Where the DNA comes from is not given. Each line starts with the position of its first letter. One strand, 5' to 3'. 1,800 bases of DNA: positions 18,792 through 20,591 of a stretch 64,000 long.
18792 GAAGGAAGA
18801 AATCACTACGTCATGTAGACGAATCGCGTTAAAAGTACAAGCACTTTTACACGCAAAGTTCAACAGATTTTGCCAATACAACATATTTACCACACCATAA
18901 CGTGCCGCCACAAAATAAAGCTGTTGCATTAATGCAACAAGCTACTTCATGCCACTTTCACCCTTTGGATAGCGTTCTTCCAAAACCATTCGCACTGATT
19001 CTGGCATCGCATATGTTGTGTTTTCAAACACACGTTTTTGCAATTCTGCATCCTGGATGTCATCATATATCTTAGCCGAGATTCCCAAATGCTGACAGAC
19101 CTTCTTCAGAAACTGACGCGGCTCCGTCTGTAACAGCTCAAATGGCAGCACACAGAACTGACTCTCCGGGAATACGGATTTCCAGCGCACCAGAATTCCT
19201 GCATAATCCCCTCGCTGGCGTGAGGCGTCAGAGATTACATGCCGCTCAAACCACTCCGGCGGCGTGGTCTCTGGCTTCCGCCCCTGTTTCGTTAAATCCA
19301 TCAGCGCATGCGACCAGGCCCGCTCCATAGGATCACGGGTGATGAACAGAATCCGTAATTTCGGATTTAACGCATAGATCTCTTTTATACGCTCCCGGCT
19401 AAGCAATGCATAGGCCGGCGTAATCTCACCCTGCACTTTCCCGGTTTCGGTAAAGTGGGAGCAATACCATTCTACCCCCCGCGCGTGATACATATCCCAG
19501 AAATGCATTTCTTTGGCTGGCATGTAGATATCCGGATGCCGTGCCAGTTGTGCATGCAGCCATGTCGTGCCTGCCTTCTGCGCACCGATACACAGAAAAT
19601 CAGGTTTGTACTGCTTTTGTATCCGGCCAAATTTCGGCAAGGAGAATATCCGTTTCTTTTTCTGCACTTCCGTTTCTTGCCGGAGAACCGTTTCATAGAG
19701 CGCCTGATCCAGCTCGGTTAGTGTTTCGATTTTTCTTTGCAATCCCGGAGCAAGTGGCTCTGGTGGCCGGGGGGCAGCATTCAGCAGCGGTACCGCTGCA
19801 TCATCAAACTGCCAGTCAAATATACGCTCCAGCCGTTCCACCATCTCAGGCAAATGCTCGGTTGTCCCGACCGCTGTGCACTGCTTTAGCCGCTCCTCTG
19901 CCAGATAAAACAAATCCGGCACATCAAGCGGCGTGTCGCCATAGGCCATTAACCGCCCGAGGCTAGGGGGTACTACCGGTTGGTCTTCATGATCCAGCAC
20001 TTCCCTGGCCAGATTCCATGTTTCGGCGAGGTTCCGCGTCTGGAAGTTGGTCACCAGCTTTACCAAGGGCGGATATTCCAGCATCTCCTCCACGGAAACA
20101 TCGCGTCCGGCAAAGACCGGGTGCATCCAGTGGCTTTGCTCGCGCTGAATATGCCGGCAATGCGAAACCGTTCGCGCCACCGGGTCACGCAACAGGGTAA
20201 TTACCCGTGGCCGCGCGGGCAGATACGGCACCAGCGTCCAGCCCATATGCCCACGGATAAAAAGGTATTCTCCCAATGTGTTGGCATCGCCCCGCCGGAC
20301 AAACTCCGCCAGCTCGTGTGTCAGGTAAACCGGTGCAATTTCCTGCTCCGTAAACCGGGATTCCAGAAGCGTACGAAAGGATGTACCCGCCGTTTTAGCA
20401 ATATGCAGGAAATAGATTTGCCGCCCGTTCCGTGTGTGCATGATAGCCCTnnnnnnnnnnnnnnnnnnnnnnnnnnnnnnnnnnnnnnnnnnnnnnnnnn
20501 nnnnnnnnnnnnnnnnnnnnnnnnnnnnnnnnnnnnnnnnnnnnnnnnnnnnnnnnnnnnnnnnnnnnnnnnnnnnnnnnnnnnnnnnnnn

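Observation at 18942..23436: Glycosyltransferase-free operon: PhyH dioxygenase - Wzm - Wzt with C-terminal extension - tandem sulfotransferase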

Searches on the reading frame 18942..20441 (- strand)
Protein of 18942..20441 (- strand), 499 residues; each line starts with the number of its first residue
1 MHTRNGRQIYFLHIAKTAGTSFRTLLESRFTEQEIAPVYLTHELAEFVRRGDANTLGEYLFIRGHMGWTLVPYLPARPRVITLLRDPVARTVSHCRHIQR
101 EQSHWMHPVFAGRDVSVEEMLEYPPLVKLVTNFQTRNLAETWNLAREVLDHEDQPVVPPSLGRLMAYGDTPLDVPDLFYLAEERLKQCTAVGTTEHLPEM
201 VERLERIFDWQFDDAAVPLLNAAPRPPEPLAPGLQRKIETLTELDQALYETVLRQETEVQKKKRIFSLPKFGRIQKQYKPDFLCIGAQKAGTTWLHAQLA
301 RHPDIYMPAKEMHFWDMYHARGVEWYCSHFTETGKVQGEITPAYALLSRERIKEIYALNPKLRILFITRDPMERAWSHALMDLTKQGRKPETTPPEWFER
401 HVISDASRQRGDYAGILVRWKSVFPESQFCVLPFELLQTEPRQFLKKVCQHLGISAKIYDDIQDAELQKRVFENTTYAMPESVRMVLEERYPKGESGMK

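Call 4: search_protein_families(library=pfam, proteins=[window:18942-20441:-], max_evalue=0.01)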
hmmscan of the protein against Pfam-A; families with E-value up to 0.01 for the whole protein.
window:18942-20441:- (499 aa): 2 families
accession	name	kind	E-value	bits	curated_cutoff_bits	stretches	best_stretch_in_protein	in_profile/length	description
PF13469.12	Sulfotransfer_3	-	9.1e-21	75.6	27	2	349-455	112-213/216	Sulfotransferase family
PF00685.33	Sulfotransfer_1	-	4.9e-17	62.6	22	1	280-475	2-200/255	Sulfotransferase domain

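Call 13: find_homologous_proteins(query=window:18942-20441:-)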
Query window:18942-20441:- (499 aa): 953 proteins with E <= 0.001 among 8000 candidates; the best 120 are listed.
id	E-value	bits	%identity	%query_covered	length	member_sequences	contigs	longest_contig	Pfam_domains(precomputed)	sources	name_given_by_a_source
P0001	5.2e-175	601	55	97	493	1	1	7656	PF13469.13,PF00685.34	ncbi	-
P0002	4.9e-170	585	54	97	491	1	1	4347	PF13469.13,PF00685.34,PF03567.21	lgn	-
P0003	1.1e-49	188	48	39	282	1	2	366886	PF13469.13,PF00685.34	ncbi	-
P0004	1.2e-47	181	44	42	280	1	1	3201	PF13469.13,PF00685.34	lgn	-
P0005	3.9e-47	179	44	42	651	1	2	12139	PF13847.13,PF13489.13,PF13469.13,PF13649.13,PF00685.34,PF08241.19,PF08242.19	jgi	jgi:SAM-dependent methyltransferase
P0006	4.0e-47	179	44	42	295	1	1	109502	PF13469.13,PF00685.34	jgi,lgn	jgi:hypothetical protein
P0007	1.1e-45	174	41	44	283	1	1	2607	PF13469.13,PF00685.34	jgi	-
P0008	1.7e-45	174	42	42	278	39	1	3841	PF13469.13,PF00685.34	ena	-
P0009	3.8e-45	173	44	42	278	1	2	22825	PF13469.13,PF00685.34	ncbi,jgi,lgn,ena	-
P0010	6.2e-45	172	38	42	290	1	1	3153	PF13469.13,PF00685.34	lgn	-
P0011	1.5e-44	171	46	42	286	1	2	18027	PF13469.13,PF00685.34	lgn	-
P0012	2.0e-44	170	41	42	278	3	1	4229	PF13469.13,PF00685.34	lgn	-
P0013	2.1e-44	170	46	36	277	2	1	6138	PF13469.13,PF00685.34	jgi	-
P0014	2.5e-44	170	39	42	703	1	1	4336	PF13469.13,PF00685.34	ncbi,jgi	ncbi:MAG: hypothetical protein RLZZ127_2100 [Planctomycetota bacterium]|jgi:hypothetical protein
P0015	2.7e-44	170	47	36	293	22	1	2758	PF13469.13,PF00685.34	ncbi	-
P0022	1.4e-42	164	39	42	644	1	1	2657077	PF13469.13,PF00685.34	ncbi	ncbi:sulfotransferase [Rhodovibrionaceae bacterium A322]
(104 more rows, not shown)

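Call 14: find_encoding_contigs(protein=P0001, flank=10000)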
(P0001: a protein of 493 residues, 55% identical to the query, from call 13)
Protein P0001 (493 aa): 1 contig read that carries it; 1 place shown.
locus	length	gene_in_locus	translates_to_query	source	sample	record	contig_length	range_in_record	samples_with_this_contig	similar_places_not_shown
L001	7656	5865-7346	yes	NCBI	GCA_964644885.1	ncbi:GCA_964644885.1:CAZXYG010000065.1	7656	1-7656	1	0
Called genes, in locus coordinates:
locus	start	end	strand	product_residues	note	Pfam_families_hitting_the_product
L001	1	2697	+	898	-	?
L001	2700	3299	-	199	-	-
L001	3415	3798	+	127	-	PF01219:DAGK_prokar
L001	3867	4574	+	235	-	PF01061:ABC2_membrane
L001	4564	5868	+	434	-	PF00005:ABC_tran, PF13476:AAA_23 (weak), PF14524:Wzt_C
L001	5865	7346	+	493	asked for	PF00685:Sulfotransfer_1, PF13469:Sulfotransfer_3 (weak)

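Call 15: find_encoding_contigs(protein=P0002, flank=10000)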
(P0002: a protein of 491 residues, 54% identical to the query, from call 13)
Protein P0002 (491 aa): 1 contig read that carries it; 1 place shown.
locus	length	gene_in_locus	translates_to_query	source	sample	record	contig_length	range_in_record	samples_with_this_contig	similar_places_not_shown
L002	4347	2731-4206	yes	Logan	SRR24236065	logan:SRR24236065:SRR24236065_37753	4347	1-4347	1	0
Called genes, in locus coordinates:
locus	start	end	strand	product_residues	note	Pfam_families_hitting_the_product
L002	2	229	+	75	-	?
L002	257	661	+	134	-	PF01219:DAGK_prokar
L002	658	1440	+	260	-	PF01061:ABC2_membrane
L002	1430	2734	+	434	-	PF00005:ABC_tran, PF13476:AAA_23 (weak), PF14524:Wzt_C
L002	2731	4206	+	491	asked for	PF03567:Sulfotransfer_2 (faint), PF00685:Sulfotransfer_1, PF13469:Sulfotransfer_3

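Call 17: find_related_loci(query=A1, collection=genome_contigs, flank=10000)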
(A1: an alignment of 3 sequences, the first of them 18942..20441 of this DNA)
Query A1 (499 aa) in genome_contigs; peptide patterns used: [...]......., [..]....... (x = any residue, [..] = any of these).
114 stretches matched a pattern; 3 encode a relative of the query (tblastn E <= 1e-3); 3 distinct loci.
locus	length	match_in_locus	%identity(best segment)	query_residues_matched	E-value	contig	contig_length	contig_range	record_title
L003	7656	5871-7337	55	6-491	5e-180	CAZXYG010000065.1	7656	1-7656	MAG TPA_asm: uncultured Rickettsiales bacterium isolate SRP124282_co10_168 genome assembly, contig: NODE_3261_length_765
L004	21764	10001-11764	41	1-249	5e-50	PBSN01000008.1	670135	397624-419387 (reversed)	MAG: Nitrospiraceae bacterium isolate NP85 79627, whole genome shotgun sequence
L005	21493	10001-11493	38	8-455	2e-40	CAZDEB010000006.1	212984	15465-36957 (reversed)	MAG TPA_asm: uncultured Candidatus Microthrix sp. isolate binchicken_co46_702 genome assembly, contig: NODE_53_length_21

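Call 18: find_encoding_contigs(protein=P0003, flank=10000, max_places=2)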
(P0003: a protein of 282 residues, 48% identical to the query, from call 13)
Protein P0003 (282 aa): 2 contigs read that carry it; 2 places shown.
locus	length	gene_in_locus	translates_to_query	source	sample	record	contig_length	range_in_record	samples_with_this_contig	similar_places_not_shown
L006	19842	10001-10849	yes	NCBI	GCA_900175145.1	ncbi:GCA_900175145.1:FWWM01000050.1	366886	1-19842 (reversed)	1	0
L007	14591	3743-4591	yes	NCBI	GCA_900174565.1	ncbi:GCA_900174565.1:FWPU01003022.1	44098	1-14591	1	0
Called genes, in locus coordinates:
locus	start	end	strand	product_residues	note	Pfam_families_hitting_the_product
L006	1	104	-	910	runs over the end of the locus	PF12633:Adenyl_cycl_N, PF01295:Adenylate_cycl, PF26691:Adenylate_cycl_4th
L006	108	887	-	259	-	PF00990:GGDEF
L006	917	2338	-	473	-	PF00206:Lyase_1, PF14698:ASL_C2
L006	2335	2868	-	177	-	PF05685:Uma2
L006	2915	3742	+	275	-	PF00702:Hydrolase, PF13344:Hydrolase_6, PF13419:HAD_2 (weak), PF13242:Hydrolase_like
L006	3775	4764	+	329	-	PF02733:Dak1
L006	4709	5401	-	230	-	PF02734:Dak2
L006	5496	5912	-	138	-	PF01850:PIN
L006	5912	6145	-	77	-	PF04014:MazE_antitoxin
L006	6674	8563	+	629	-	-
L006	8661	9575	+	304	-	PF13145:Rotamase_2, PF13616:Rotamase_3, PF00639:Rotamase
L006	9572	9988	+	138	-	-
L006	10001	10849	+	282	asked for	PF00685:Sulfotransfer_1, PF13469:Sulfotransfer_3 (weak)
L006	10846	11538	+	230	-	-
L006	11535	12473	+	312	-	PF00535:Glycos_transf_2, PF10111:Glyco_tranf_2_2 (faint)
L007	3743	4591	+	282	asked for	PF00685:Sulfotransfer_1, PF13469:Sulfotransfer_3 (weak)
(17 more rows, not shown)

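Call 19: find_encoding_contigs(protein=P0022, flank=10000, max_places=2)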
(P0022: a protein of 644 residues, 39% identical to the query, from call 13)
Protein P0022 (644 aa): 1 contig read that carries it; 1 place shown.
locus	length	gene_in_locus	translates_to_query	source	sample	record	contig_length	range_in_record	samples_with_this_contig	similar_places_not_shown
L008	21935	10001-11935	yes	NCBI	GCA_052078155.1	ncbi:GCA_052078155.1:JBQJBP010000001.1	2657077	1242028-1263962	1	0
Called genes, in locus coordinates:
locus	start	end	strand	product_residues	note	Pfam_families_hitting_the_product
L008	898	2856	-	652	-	PF00664:ABC_membrane, PF00005:ABC_tran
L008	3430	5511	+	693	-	PF23914:TPR_CcmH_CycH (weak), PF13424:TPR_12, PF13432:TPR_16 (weak), PF13424:TPR_12, PF13432:TPR_16, PF14559:TPR_19, PF00685:Sulfotransfer_1, PF13469:Sulfotransfer_3, +13 more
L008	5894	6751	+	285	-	PF01061:ABC2_membrane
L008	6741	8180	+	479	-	PF00005:ABC_tran, PF14524:Wzt_C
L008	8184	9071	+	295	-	PF00685:Sulfotransfer_1, PF13469:Sulfotransfer_3 (faint)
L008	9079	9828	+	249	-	PF00685:Sulfotransfer_1 (weak), PF13469:Sulfotransfer_3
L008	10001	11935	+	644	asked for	PF00685:Sulfotransfer_1, PF13469:Sulfotransfer_3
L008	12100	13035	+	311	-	PF01073:3Beta_HSD, PF01370:Epimerase, PF02719:Polysacc_synt_2 (faint), PF04321:RmlD_sub_bind, PF07993:NAD_binding_4 (faint), PF16363:GDP_Man_Dehyd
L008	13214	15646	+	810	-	PF00535:Glycos_transf_2, PF13641:Glyco_tranf_2_3 (weak)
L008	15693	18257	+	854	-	PF00535:Glycos_transf_2, PF10111:Glyco_tranf_2_2 (faint), PF13641:Glyco_tranf_2_3, PF00535:Glycos_transf_2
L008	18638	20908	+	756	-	PF00535:Glycos_transf_2, PF10111:Glyco_tranf_2_2, PF13632:Glyco_trans_2_3 (faint), PF00535:Glycos_transf_2, PF13641:Glyco_tranf_2_3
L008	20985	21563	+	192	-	PF13578:Methyltransf_24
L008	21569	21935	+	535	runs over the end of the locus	PF00515:TPR_1 (faint), PF07719:TPR_2 (faint), PF13181:TPR_8 (faint), PF13414:TPR_11 (faint), PF13424:TPR_12 (faint), PF13428:TPR_14 (faint), PF00685:Sulfotransfer_1, PF13469:Sulfotransfer_3, +4 more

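Call 31: find_related_loci(query=A1, collection=metagenome_contigs, flank=10000)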
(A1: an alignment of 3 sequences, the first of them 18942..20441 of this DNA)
Query A1 (499 aa) in metagenome_contigs; peptide patterns used: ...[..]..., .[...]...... (x = any residue, [..] = any of these).
233 stretches matched a pattern, but none encodes a relative of the query by tblastn (E <= 1e-3).

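Call 49: search_solved_structures(query=window:18945-20441:-, max_evalue=0.01)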
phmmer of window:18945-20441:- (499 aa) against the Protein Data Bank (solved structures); distinct sequences matched with E-value up to 0.01: 15.
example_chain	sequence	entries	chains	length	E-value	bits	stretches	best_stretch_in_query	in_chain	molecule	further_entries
3uan_A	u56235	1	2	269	8.5e-16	61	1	277-458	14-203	Heparan sulfate glucosamine 3-O-sulfotransferase 1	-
1vkj_A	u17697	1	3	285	9.8e-16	60.8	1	277-458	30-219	heparan sulfate (glucosamine) 3-O-sulfotransferase 1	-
1zrh_A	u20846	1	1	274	1.4e-15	60.3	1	277-458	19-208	Heparan sulfate glucosamine 3-O-sulfotransferase 1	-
3bd9_A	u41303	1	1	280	6.8e-15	58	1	277-458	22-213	Heparan sulfate glucosamine 3-O-sulfotransferase 5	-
1t8t_A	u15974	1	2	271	8.8e-15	57.6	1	279-460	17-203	heparan sulfate D-glucosaminyl 3-O-sulfotransferase 3A1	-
1t8u_A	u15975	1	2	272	8.9e-15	57.6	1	279-460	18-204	heparan sulfate D-glucosaminyl 3-O-sulfotransferase 3A1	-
6xkg_B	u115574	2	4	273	8.9e-15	57.6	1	279-460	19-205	Heparan sulfate glucosamine 3-O-sulfotransferase 3A1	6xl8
7scd_A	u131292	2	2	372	1.9e-14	56.5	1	277-457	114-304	Thioredoxin 1,Heparan sulfate glucosamine 3-O-sulfotransferase 5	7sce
3rnl_A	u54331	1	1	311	5.2e-12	48.5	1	279-462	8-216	Sulfotransferase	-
1nst_A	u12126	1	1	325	1.1e-09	40.8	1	280-457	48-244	HEPARAN SULFATE N-DEACETYLASE/N-SULFOTRANSFERASE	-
8ccy_A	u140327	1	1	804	1e-08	37.6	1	280-457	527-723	Bifunctional heparan sulfate N-deacetylase/N-sulfotransferase 1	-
8chs_A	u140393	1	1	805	1e-08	37.6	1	280-457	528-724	Bifunctional heparan sulfate N-deacetylase/N-sulfotransferase 1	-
9f6z_A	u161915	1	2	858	1.2e-08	37.4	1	280-457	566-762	Bifunctional heparan sulfate N-deacetylase/N-sulfotransferase 1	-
8cd0_A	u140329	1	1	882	1.3e-08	37.3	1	280-457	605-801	Bifunctional heparan sulfate N-deacetylase/N-sulfotransferase 1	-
5t03_A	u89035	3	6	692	0.0063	18.5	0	80-251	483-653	maltose binding protein - heparan sulfate 6-O-sulfotransferase isoform 3 fusion protein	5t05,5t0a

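Call 63: search_protein_families(library=ncbifam, proteins=[window:18942-20441:-], max_evalue=0.001)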
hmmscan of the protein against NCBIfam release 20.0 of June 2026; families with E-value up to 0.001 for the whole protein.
window:18942-20441:- (499 aa): 0 families

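Call 83: search_protein_families(library=pfam, proteins=[L004:5718-8519:+, L004:8559-9965:+, L004:12722-13543:+, L004:3870-4733:+, L004:4730-5605:+, L004:11818-12672:+], max_evalue=0.0001)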
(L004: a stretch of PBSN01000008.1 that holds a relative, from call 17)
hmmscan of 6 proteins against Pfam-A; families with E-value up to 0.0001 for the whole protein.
L004:5718-8519:+ (933 aa): 0 families

L004:8559-9965:+ (468 aa): 5 families
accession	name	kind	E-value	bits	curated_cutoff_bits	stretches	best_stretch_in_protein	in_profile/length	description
PF07995.17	GSDH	-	2.4e-52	178.7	25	1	49-353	3-323/332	Glucose / Sorbosone dehydrogenase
PF13620.12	CarboxypepD_reg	-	3e-10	40.7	32.3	1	377-456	5-81/82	Carboxypeptidase regulatory-like domain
PF17210.9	SdrD_B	-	2.1e-06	28.4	29.7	1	380-433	18-68/112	SdrD B-like domain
PF13715.12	CarbopepD_reg_2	-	1.9e-05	25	32.2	1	378-445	5-65/88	CarboxypepD_reg-like domain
PF17802.7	SpaA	-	3.5e-05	24.3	23.1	1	380-429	9-57/91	Prealbumin-like fold domain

L004:12722-13543:+ (273 aa): 2 families
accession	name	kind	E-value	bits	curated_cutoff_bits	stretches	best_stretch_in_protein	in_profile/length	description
PF13469.12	Sulfotransfer_3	-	2e-12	48.3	27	1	32-224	5-215/216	Sulfotransferase family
PF00685.33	Sulfotransfer_1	-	2.1e-05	24.5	22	1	30-236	5-200/255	Sulfotransferase domain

L004:3870-4733:+ (287 aa): 1 family
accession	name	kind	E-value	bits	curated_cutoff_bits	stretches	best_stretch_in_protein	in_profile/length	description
PF13469.12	Sulfotransfer_3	-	1.3e-07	32.5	27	1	5-228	2-206/216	Sulfotransferase family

L004:4730-5605:+ (291 aa): 1 family
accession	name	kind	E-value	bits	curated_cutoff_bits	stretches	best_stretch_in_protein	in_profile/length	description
PF13469.12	Sulfotransfer_3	-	4.8e-18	66.6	27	1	28-242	2-209/216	Sulfotransferase family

L004:11818-12672:+ (284 aa): 2 families
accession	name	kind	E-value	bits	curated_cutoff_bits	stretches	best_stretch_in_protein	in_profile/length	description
PF13469.12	Sulfotransfer_3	-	2e-12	48.3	27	1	44-234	5-213/216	Sulfotransferase family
PF00685.33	Sulfotransfer_1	-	4.8e-10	39.7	22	1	43-250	6-199/255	Sulfotransferase domain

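Call 89: search_protein_representatives(protein=window:18945-20441:-)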
Query: 499 residues. Proteins with E-value up to 0.001 (for the whole library): 29751; up to 1e-10: 10302; up to 1e-30: 297. The best 150 are listed.
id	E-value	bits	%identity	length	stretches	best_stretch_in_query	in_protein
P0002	1.6e-170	584.7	55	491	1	6-491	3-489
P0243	6.6e-52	193.4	36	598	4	324-492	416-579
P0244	3.8e-51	190.8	44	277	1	7-251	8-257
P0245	1.1e-47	179.4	42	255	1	278-488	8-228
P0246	3.5e-47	177.8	45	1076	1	281-492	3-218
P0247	3.6e-47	177.7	44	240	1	281-492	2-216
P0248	6.6e-47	176.9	35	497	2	282-480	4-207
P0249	7.6e-47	176.7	44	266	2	332-493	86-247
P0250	2.2e-46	175.1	37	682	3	314-458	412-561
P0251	6.5e-46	173.6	44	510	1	281-480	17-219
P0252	8.5e-46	173.2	43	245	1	279-492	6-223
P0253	1.2e-45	172.7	45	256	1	279-491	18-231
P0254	1.8e-45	172.1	43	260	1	275-491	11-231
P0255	2.1e-45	171.9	47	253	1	281-474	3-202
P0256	2.7e-45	171.6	44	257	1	5-253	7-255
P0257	3.0e-45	171.4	44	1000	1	282-491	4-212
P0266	2.1e-43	165.3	45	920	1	282-491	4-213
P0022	4.3e-43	164.3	41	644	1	281-491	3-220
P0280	5.4e-42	160.7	44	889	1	281-491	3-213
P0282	1.0e-41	159.7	38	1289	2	282-491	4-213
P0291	3.4e-40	154.7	41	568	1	282-491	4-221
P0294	3.9e-40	154.5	43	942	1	282-494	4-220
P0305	1.4e-39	152.7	41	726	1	281-492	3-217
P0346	5.8e-37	144.1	40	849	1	281-478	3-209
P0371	1.5e-35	139.4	39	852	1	281-491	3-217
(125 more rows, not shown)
